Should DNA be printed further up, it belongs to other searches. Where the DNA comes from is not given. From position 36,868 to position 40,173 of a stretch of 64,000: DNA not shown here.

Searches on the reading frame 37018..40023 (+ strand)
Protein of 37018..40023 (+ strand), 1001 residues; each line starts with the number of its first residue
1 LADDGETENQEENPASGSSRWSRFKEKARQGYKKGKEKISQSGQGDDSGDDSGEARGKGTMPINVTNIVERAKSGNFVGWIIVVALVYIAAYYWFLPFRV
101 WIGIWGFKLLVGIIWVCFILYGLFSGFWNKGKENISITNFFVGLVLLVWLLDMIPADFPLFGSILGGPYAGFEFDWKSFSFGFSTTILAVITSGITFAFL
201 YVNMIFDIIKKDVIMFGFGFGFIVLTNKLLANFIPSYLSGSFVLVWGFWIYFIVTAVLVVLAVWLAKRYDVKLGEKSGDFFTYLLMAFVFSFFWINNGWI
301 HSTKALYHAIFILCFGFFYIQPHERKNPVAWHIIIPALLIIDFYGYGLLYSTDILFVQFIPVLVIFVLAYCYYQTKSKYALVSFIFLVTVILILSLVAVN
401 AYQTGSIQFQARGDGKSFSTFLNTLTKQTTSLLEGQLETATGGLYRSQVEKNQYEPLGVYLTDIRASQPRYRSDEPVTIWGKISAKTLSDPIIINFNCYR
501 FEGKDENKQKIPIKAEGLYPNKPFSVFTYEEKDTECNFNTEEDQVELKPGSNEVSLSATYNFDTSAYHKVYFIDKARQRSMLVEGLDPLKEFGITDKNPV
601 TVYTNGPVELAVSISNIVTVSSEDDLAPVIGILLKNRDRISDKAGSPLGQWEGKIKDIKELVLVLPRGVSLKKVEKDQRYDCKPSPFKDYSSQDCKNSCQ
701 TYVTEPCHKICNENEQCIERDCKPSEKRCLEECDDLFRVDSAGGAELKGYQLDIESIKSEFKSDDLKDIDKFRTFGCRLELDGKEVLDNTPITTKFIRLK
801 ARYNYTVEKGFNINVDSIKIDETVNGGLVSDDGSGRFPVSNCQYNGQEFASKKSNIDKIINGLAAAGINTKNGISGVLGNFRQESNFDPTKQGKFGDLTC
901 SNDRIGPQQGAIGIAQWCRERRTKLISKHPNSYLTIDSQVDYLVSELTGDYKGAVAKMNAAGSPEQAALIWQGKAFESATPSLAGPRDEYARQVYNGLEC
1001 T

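Call 36: search_protein_families(library=pfam, proteins=[window:37018-40023:+], max_evalue=0.00001)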
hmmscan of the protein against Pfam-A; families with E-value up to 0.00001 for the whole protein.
window:37018-40023:+ (1001 aa): 1 family
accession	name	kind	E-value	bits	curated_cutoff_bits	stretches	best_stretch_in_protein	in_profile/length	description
PF18013.6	Phage_lysozyme2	-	4.9e-20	72.6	28.2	1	855-996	2-138/140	Phage tail lysozyme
